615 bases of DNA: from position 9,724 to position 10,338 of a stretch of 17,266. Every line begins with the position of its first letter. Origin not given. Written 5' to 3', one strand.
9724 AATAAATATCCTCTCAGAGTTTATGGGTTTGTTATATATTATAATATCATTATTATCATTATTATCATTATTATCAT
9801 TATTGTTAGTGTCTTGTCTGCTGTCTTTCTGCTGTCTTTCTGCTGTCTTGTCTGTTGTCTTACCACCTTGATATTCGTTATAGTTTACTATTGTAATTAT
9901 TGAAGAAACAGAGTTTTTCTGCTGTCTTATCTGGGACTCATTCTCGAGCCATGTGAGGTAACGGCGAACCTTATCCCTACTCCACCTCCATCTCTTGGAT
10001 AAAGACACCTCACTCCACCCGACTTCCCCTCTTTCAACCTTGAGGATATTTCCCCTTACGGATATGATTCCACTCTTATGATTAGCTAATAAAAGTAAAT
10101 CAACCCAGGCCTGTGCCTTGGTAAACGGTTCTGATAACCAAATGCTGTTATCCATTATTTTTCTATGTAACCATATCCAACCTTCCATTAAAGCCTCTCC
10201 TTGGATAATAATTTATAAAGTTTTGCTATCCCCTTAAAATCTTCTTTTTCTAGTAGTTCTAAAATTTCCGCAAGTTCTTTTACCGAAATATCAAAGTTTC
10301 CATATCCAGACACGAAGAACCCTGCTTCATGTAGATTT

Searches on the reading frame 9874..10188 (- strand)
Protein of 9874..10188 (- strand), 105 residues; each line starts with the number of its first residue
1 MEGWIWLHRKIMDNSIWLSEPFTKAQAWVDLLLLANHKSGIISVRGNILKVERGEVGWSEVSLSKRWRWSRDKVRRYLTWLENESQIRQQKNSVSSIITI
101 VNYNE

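Call 40: search_dna_similar(query=window:9874-10188:-, collection=phages, mode=protein, max_rows=60, rows=spread, max_evalue=0.001)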
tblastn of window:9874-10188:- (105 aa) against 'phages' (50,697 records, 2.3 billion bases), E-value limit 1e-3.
Records with a match: 180; places in all: 180; records where one place covers at least 80% of the query: 178.
Best place of each record, by identity: <60% 180.
By first word of the organism name: Staphylococcus 70; Bacillus 21; Escherichia 21; Listeria 18; Vibrio 11; Clostridium 8; Sulfitobacter 4; Enterobacteria 3; Anoxybacillus 2; Pseudomonas 2; and 14 more.
By host as written in the record: Staphylococcus aureus 23; Escherichia coli 17; - 12; Listeria monocytogenes 12; Vibrio breoganii 8; Bacillus subtilis 8; Clostridium tetani C2 4; Clostridium tetani ATCC 19406 4; and 58 more.
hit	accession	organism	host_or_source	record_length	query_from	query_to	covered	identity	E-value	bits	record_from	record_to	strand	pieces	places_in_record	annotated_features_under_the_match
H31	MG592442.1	Vibrio phage 1.064.O._10N.261.52.E2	uncharacterized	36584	1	104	99%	51.0%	7e-27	108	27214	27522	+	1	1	coil containing protein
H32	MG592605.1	Vibrio phage 1.239.O._10N.261.52.F6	Vibrio breoganii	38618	1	104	99%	51.0%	7e-27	108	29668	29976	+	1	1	coil containing protein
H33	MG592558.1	Vibrio phage 1.189.C._10N.286.51.B5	Vibrio breoganii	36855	1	104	99%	51.0%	7e-27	108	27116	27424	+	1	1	coil containing protein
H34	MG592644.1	Vibrio phage 1.276.O._10N.286.54.E4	Vibrio cyclitrophicus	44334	1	105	100%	44.8%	7e-26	105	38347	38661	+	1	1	hypothetical protein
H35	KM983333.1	Clostridium phage phiCTC2A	Clostridium tetani C2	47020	2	103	97%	43.1%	3e-9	58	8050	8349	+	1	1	replication protein DnaD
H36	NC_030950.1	Clostridium phage phiCT19406A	Clostridium tetani ATCC 19406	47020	2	103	97%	43.1%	3e-9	58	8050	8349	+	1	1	DnaD-like helicase loader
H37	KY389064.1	Staphylococcus phage phi879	Staphylococcus sciuri P879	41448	1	104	99%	41.1%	3e-16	78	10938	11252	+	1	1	replication initiation protein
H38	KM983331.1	Clostridium phage phiCT19406B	Clostridium tetani ATCC 19406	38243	3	104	97%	40.2%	2e-6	50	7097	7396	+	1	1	replication protein DnaD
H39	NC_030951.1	Clostridium phage phiCTC2B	Clostridium tetani C2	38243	3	104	97%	40.2%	2e-6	50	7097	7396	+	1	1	DnaD-like helicase loader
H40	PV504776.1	Bacillus phage 268TH003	Bacillus subtilis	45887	2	103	97%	39.3%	1e-11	65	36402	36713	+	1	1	replisome organizer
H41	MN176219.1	Bacillus phage 000TH010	Bacillus subtilis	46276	2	103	97%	39.3%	1e-11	65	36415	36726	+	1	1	63: replisome organizer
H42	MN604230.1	Bacillus phage vB_BcM_Sam112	Bacillus cereus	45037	1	102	97%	39.0%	4e-13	69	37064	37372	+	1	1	DnaD domain-containing protein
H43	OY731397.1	Siphoviridae sp. ctekg1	-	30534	2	102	96%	38.6%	6e-11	63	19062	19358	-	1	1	DnaD-like helicase loader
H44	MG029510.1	Staphylococcus phage phiSa2wa_st22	Staphylococcus aureus subsp. aureus ...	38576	1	104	99%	37.4%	4e-13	69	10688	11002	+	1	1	hypothetical protein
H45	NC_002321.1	Staphylococcus phage PVL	Staphylococcus aureus ATCC 49775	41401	1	104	99%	37.4%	4e-13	69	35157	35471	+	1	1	DnaD-like helicase loader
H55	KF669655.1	Bacillus phage Page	Bacillus megaterium Km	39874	2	105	99%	36.1%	1e-12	67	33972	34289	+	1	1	DnaD/DnaB repication protein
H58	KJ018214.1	Shewanella sp. phage 3/49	Baltic Sea ice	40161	1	104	99%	35.6%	5e-12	66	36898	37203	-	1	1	hypothetical protein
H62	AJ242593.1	Listeria phage A118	Listeria monocytogenes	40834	3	105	98%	33.7%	5e-5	46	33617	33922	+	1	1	gp49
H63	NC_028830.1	Lactobacillus phage iA2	Lactobacillus paracasei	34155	3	103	96%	34.3%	1e-7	53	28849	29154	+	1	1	DnaD-like helicase loader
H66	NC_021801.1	Staphylococcus phage SA12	Staphylococcus aureus ATCC 29213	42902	1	102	97%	33.3%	3e-9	58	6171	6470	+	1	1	DnaD-like helicase loader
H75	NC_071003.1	Enterobacter phage vB_EclS_CobraSix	Enterobacter cloacae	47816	2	105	99%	32.4%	2e-6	50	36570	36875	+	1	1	hypothetical protein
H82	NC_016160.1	Escherichia phage HK75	Escherichia coli K-12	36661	3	105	98%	26.0%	1e-4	45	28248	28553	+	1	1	replication protein O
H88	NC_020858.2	Sulfitobacter phage pCB2047-A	Sulfitobacter sp. CB2047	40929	1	105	100%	24.8%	1e-5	48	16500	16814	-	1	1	hypothetical protein | GIY-YIG nuclease family protein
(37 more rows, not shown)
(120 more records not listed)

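Call 42: get_annotated_region(hit=H34, flank=1500)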
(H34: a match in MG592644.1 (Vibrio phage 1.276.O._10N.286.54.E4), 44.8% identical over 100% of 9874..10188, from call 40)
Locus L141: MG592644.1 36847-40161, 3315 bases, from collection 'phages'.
description: Vibrio phage 1.276.O._10N.286.54.E4, partial genome.
organism: Vibrio phage 1.276.O._10N.286.54.E4 (NCBI taxid 1881277)
taxonomy: Viruses; Duplodnaviria; Heunggongvirae; Uroviricota; Caudoviricetes
host: Vibrio cyclitrophicus; source: iron chloride precipitation of 0.2um-filtered seawater, resuspended in oxalate solution; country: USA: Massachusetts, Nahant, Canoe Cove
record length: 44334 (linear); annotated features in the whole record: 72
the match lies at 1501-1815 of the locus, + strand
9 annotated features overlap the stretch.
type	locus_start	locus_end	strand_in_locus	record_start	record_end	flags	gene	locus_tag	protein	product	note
CDS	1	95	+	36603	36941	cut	-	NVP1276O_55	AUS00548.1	hypothetical protein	NVP1276O_55; tara_best_match:OM-RGC.v1.029227478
CDS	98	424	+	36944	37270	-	-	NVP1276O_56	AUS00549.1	hypothetical protein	NVP1276O_56; egg:none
CDS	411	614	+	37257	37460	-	-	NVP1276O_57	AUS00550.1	hypothetical protein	NVP1276O_57; tara_best_match:OM-RGC.v1.035943074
CDS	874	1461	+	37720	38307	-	-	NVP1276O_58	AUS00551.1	hypothetical protein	NVP1276O_58; InterPro:IPR018306; Bacteriophage T5, Orf172 DNA-binding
CDS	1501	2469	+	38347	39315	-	-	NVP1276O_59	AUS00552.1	hypothetical protein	NVP1276O_59; aclame_best_match:protein:proph:161317; tara_best_match:OM-RGC.v1.008143465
CDS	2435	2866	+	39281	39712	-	-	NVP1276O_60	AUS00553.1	hypothetical protein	NVP1276O_60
CDS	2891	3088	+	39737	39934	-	-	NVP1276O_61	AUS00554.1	hypothetical protein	NVP1276O_61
CDS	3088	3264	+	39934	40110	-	-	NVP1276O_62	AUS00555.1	hypothetical protein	NVP1276O_62; tara_best_match:OM-RGC.v1.036841892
CDS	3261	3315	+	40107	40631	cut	-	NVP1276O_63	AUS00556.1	hypothetical protein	NVP1276O_63; tara_best_match:OM-RGC.v1.023616300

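Call 43: get_annotated_region(hit=H42, flank=1500)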
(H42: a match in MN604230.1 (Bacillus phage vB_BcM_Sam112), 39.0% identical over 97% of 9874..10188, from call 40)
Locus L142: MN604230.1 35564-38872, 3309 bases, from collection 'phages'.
description: Bacillus phage vB_BcM_Sam112, complete genome.
organism: Bacillus phage vB_BcM_Sam112 (NCBI taxid 2663324)
taxonomy: Viruses; Duplodnaviria; Heunggongvirae; Uroviricota; Caudoviricetes
host: Bacillus cereus; source: -; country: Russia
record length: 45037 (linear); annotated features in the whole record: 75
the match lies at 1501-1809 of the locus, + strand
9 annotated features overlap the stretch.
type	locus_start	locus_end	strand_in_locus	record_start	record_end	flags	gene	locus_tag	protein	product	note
CDS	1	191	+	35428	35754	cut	-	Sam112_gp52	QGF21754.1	hypothetical protein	-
CDS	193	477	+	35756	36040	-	-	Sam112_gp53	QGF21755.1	hypothetical protein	-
CDS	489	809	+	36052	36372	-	-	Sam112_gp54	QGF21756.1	hypothetical protein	-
CDS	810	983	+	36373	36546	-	-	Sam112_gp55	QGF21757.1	hypothetical protein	-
CDS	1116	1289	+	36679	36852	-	-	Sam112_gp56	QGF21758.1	excisionase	-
CDS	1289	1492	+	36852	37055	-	-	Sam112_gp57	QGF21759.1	hypothetical protein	-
CDS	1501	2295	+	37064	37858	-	-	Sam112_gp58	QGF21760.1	DnaD domain-containing protein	DnaD domain-containing protein, putative replication initiator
CDS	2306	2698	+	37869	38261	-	-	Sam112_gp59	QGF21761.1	helicase loader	-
CDS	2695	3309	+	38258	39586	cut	-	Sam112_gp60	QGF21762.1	DnaB-type replicative helicase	-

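Call 44: get_annotated_region(hit=H45, flank=1500)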
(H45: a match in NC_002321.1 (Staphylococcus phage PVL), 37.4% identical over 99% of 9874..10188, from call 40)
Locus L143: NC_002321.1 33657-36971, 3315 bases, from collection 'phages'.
description: Staphylococcus phage PVL proviral DNA, complete sequence.
organism: Staphylococcus phage PVL (NCBI taxid 71366)
taxonomy: Viruses; Duplodnaviria; Heunggongvirae; Uroviricota; Caudoviricetes; Bronfenbrennervirinae; Peeveelvirus; Peeveelvirus PVL
host: Staphylococcus aureus ATCC 49775; source: -; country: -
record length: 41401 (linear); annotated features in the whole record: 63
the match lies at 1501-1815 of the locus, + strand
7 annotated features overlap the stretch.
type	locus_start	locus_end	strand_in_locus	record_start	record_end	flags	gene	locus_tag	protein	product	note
CDS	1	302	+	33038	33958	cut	-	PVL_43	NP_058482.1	recombinase RecT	orf 43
CDS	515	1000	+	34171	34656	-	-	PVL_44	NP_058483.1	metal-dependent hydrolase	orf 44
CDS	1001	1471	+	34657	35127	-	-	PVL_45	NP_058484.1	single strand DNA binding protein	orf 45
CDS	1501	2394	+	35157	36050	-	-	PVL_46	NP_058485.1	DnaD-like helicase loader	orf 46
CDS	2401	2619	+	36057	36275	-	-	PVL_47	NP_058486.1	hypothetical protein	orf 47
CDS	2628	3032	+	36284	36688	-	-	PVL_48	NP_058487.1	RusA family crossover junction endodeoxyribonuclease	orf 48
CDS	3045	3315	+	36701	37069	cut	-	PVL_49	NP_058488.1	Panton-Valentine leukocicin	orf 50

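Call 45: get_annotated_region(hit=H55, flank=1500)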
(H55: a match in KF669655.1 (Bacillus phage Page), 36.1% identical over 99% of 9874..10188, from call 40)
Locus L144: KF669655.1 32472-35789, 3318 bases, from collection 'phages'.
description: Bacillus phage Page, complete genome.
organism: Bacillus phage Page (NCBI taxid 1406786)
taxonomy: Viruses; Duplodnaviria; Heunggongvirae; Uroviricota; Caudoviricetes; Pagevirus; Pagevirus page
host: Bacillus megaterium Km; source: -; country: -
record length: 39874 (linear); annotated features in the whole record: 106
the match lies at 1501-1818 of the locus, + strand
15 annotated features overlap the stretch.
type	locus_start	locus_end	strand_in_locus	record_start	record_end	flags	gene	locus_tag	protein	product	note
CDS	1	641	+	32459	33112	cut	-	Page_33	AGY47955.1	metal-dependent hydrolase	-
regulatory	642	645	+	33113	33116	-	-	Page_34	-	ribosome_binding_site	-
CDS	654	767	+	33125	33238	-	-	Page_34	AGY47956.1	hypothetical protein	-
regulatory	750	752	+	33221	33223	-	-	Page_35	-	ribosome_binding_site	-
CDS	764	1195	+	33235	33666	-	-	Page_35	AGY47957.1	hypothetical protein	-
regulatory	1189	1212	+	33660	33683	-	-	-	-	terminator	-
regulatory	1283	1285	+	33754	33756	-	-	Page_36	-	ribosome_binding_site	-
CDS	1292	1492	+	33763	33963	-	-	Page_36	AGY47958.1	transcriptional repressor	-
regulatory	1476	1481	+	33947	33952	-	-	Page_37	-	ribosome_binding_site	-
CDS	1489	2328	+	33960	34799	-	-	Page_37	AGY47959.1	DnaD/DnaB repication protein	-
regulatory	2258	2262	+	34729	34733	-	-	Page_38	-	ribosome_binding_site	-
CDS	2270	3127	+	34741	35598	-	-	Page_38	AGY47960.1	replication initiator protein DnaA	AAA superfamily protein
regulatory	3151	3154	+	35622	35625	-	-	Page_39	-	ribosome_binding_site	-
CDS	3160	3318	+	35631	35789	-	-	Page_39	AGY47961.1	hypothetical protein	-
regulatory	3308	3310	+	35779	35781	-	-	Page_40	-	ribosome_binding_site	-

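Call 46: get_annotated_region(hit=H58, flank=1500)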
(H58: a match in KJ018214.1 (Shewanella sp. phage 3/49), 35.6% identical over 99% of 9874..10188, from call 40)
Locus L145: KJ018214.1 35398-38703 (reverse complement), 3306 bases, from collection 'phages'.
description: Shewanella sp. phage 3/49, complete genome.
organism: Shewanella sp. phage 3/49 (NCBI taxid 1458863)
taxonomy: Viruses; Duplodnaviria; Heunggongvirae; Uroviricota; Caudoviricetes
host: -; source: Baltic Sea ice; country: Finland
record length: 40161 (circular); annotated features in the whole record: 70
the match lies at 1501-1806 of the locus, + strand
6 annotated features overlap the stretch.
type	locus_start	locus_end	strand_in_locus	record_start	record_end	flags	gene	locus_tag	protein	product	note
CDS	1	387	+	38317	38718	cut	-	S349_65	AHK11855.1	hypothetical protein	-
CDS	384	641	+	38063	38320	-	-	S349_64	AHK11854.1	hypothetical protein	-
CDS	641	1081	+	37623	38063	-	-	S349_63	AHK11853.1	hypothetical protein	-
CDS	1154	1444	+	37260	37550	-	-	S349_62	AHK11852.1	hypothetical protein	-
CDS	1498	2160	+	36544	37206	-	-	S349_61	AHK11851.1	hypothetical protein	-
CDS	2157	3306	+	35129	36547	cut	-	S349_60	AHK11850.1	helicase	-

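Call 47: get_annotated_region(hit=H62, flank=1500)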
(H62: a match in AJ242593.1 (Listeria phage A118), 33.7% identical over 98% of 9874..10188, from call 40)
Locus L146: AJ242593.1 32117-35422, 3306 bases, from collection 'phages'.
description: Bacteriophage A118 complete genome.
organism: Listeria phage A118 (NCBI taxid 40521)
taxonomy: Viruses; Duplodnaviria; Heunggongvirae; Uroviricota; Caudoviricetes
host: Listeria monocytogenes; source: -; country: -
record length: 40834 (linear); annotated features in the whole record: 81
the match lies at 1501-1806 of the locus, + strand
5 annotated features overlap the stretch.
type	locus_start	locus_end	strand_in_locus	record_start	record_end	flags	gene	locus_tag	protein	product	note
CDS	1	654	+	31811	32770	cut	-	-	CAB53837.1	gp47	ORF47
CDS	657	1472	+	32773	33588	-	-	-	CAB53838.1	putative recombinase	ORF48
CDS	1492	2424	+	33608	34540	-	-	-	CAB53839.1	gp49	ORF49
CDS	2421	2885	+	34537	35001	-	-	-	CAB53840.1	putative methyltransferase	ORF50; methylates cytosine residues in DNA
CDS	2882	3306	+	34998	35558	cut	-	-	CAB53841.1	gp51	ORF51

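Call 48: get_annotated_region(hit=H63, flank=1500)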
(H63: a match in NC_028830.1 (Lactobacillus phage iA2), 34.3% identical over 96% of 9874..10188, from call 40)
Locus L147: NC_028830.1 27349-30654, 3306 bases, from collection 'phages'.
description: Lactobacillus phage iA2, complete genome.
organism: Lactobacillus phage iA2 (NCBI taxid 1739609)
taxonomy: Viruses; Duplodnaviria; Heunggongvirae; Uroviricota; Caudoviricetes; Iaduovirus; Iaduovirus iA2
host: Lactobacillus paracasei; source: -; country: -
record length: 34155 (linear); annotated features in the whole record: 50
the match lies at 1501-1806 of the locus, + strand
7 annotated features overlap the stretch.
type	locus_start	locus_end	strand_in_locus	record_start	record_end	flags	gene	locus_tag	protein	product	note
CDS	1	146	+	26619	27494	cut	-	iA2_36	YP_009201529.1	RecE-like recombination exonuclease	-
CDS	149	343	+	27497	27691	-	-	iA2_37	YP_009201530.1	hypothetical protein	-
CDS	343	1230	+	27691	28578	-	-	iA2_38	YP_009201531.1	recombinase RecT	-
CDS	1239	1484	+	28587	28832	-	-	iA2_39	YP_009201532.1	transcriptional regulator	-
CDS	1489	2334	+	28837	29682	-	-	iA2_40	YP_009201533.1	DnaD-like helicase loader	-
CDS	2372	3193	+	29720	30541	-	-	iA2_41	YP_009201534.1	DnaC-like helicase loader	-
CDS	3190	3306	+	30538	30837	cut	-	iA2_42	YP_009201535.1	hypothetical protein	-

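Call 49: get_annotated_region(hit=H66, flank=1500)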
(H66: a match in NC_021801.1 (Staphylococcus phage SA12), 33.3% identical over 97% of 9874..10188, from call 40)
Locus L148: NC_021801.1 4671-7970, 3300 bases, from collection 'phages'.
description: Staphylococcus phage SA12, complete genome.
organism: Staphylococcus phage SA12 (NCBI taxid 1347760)
taxonomy: Viruses; Duplodnaviria; Heunggongvirae; Uroviricota; Caudoviricetes; Azeredovirinae; Dubowvirus
host: Staphylococcus aureus ATCC 29213; source: -; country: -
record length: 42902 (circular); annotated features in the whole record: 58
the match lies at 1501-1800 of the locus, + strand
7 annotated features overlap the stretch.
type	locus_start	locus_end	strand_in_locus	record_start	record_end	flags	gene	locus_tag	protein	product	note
CDS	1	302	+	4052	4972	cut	-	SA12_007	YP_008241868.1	recombinase RecT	-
CDS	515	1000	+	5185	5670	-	-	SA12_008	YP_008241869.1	metal-dependent hydrolase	-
CDS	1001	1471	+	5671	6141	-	-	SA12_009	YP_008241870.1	single strand DNA binding protein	-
CDS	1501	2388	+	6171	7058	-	-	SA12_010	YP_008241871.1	DnaD-like helicase loader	-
CDS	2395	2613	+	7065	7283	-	-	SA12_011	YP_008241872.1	hypothetical protein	-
CDS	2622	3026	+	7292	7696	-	-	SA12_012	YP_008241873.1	RusA family crossover junction endodeoxyribonuclease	-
CDS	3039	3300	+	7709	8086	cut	-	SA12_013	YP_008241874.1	Panton-Valentine leukocicin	-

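Call 50: get_annotated_region(hit=H75, flank=1500)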
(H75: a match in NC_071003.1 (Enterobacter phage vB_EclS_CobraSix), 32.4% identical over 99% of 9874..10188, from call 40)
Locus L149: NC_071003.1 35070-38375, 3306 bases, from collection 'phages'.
description: Enterobacter phage vB_EclS_CobraSix, complete genome.
organism: Enterobacter phage vB_EclS_CobraSix (NCBI taxid 2894794)
taxonomy: Viruses; Duplodnaviria; Heunggongvirae; Uroviricota; Caudoviricetes; Cobrasixvirus; Cobrasixvirus cobrasix
host: Enterobacter cloacae; source: raw sewage; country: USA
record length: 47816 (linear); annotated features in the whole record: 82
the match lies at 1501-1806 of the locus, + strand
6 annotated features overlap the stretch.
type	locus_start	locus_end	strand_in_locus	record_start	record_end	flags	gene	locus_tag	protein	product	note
CDS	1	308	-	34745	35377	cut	-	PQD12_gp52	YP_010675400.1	transcriptional repressor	putative helix-turn-helix domain-containing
CDS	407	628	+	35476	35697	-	-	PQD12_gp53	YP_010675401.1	transcriptional repressor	putative transcriptional regulator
CDS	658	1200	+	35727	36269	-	-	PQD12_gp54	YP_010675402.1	CII-like transcriptional activator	-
CDS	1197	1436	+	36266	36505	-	-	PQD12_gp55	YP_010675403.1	tail protein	-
CDS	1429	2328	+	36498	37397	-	-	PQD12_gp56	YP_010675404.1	hypothetical protein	-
CDS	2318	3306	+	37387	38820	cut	-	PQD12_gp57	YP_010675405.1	hypothetical protein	putative replicative DNA helicase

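Call 51: get_annotated_region(hit=H82, flank=1500)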
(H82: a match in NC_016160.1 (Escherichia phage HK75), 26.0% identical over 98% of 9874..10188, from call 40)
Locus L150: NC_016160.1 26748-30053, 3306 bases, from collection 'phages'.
description: Escherichia phage HK75, complete genome.
organism: Escherichia phage HK75 (NCBI taxid 906668)
taxonomy: Viruses; Duplodnaviria; Heunggongvirae; Uroviricota; Caudoviricetes; Hendrixvirinae; Saikungvirus; Saikungvirus HK75
host: Escherichia coli K-12; source: -; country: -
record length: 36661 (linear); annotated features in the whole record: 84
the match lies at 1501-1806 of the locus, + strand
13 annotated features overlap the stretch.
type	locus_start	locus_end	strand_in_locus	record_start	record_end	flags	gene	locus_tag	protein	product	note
CDS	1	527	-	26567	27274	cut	-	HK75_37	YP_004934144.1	CI-like repressor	similar to Bacteriophage HK022 cI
misc_feature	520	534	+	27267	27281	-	-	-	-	-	similar to Bacteriophage HK022 oR3; oR3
regulatory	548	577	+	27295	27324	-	-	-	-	promoter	similar to Bacteriophage HK022 pR; pR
misc_feature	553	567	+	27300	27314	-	-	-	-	-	similar to Bacteriophage HK022 oR2; oR2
misc_feature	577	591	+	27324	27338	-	-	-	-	-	similar to Bacteriophage HK022 oR1; oR1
CDS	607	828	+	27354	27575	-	-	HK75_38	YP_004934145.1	transcriptional repressor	similar to Bacteriophage HK022 cro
misc_feature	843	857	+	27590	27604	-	-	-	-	-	similar to Bacteriophage HK022 OFR; OFR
misc_feature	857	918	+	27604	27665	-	-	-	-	-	similar to Bacteriophage HK022 putR; putR site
regulatory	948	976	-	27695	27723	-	-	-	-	promoter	similar to Bacteriophage HK022 pE; pE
CDS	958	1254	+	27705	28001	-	-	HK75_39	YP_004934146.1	CII-like transcriptional activator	similar to Bacteriophage HK022 cII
CDS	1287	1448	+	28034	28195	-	-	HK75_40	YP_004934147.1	hypothetical protein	similar to Bacteriophage HK022 gp53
CDS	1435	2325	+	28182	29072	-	-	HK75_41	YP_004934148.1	replication protein O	-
CDS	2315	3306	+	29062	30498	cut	-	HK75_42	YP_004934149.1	DnaB-like replicative helicase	-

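Call 52: get_annotated_region(hit=H88, flank=1500)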
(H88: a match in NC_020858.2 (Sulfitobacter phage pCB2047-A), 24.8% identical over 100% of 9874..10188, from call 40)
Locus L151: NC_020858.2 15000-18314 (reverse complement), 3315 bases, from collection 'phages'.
description: Sulfitobacter phage pCB2047-A, complete genome.
organism: Sulfitobacter phage pCB2047-A (NCBI taxid 754045)
taxonomy: Viruses; Duplodnaviria; Heunggongvirae; Uroviricota; Caudoviricetes
host: Sulfitobacter sp. CB2047; source: Arctic: Norwegian Sea; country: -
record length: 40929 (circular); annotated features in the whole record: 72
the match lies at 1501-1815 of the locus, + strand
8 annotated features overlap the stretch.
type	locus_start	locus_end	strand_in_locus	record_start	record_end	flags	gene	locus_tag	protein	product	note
CDS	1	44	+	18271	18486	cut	-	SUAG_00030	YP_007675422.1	putative transcriptional regulator antirepressor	-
CDS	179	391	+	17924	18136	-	-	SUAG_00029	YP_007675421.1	DNA binding protein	contains HTH_39 domain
CDS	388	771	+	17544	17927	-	-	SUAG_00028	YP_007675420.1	RusA-like Holliday junction resolvase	-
CDS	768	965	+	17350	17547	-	-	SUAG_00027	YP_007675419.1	hypothetical protein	-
CDS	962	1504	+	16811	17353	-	-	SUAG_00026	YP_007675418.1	GIY-YIG nuclease family protein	-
CDS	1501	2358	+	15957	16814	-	-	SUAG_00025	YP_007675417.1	hypothetical protein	-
CDS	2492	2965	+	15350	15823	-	-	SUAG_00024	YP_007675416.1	hypothetical protein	-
CDS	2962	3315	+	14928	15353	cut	-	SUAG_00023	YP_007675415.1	hypothetical protein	-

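Call 72: search_protein_families(library=pfam, proteins=[L143:1501-2394:+, L150:1435-2325:+], max_evalue=10)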
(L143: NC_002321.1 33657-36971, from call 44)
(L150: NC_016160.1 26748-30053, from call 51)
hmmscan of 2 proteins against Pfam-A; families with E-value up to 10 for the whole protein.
L143:1501-2394:+ (297 aa): 5 families
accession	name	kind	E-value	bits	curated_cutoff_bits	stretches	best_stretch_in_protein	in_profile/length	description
PF07261.16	DnaB_2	-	3e-11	43.3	22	1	165-238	1-73/74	Replication initiation and membrane attachment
PF10152.14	CCDC53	-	0.05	14.5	24.6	2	114-154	63-103/147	Subunit CCDC53 of WASH complex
PF14502.12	HTH_41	-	0.11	12.4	25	1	55-90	3-38/48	Helix-turn-helix domain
PF16205.10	Ribosomal_S17_N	-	0.34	11.8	27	1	151-186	15-51/69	Ribosomal_S17 N-terminal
PF22251.1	PFF1_TM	-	4.8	7.1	32.3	0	113-160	178-227/300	Vacuolar membrane protease, transmembrane domain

L150:1435-2325:+ (296 aa): 3 families
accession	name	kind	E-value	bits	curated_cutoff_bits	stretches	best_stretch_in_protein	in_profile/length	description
PF24091.1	DUF7376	-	0.0027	17.9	27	1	165-227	65-127/219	Family of unknown function (DUF7376)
PF12550.13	GCR1_C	-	0.17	12.6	23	1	192-223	10-41/80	Transcriptional activator of glycolytic enzymes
PF03965.22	Penicillinase_R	-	0.22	12.3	22.6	1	90-142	36-88/115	Penicillinase repressor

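Call 75: search_solved_structures(query=A1, max_evalue=1, show_alignments=1)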
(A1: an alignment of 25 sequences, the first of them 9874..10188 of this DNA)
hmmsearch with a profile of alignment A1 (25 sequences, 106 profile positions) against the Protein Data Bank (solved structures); distinct sequences matched with E-value up to 1: 21.
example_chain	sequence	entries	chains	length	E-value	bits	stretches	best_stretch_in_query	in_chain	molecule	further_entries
8pqm_A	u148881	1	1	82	0.00084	22.9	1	49-91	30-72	FadR family transcriptional regulator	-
8q90_A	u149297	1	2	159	0.018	18.6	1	37-89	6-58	AsnC family transcriptional regulator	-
5yhy_A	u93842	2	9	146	0.028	18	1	31-95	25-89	Zinc transport transcriptional regulator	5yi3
3tgn_A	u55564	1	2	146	0.029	17.9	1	59-98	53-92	Adc operon repressor AdcR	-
5yi0_B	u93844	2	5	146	0.033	17.7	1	33-95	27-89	Zinc transport transcriptional regulator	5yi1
2di3_A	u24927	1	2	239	0.038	17.6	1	49-92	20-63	Bacterial regulatory proteins, GntR family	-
5yhx_A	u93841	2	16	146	0.057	17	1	38-95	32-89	Zinc transport transcriptional regulator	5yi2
4ham_A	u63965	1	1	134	0.063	16.9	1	47-91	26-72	Lmo2241 protein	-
5yhz_A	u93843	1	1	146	0.084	16.4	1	49-95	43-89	Zinc transport transcriptional regulator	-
1q1h_A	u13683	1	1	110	0.31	14.6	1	51-95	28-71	Transcription Factor E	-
5jlu_A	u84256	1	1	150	0.43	14.2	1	30-99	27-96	Adhesin competence repressor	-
3bwg_A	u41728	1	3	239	0.45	14.1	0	46-87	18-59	Uncharacterized HTH-type transcriptional regulator yydK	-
5jls_A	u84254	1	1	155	0.48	14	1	31-99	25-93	Adhesin competence repressor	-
6fi9_A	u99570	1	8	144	0.54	13.9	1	57-95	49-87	Transcriptional regulator ZitR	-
6on4_A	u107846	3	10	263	0.56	13.8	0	50-94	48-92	HTH-type transcriptional repressor NanR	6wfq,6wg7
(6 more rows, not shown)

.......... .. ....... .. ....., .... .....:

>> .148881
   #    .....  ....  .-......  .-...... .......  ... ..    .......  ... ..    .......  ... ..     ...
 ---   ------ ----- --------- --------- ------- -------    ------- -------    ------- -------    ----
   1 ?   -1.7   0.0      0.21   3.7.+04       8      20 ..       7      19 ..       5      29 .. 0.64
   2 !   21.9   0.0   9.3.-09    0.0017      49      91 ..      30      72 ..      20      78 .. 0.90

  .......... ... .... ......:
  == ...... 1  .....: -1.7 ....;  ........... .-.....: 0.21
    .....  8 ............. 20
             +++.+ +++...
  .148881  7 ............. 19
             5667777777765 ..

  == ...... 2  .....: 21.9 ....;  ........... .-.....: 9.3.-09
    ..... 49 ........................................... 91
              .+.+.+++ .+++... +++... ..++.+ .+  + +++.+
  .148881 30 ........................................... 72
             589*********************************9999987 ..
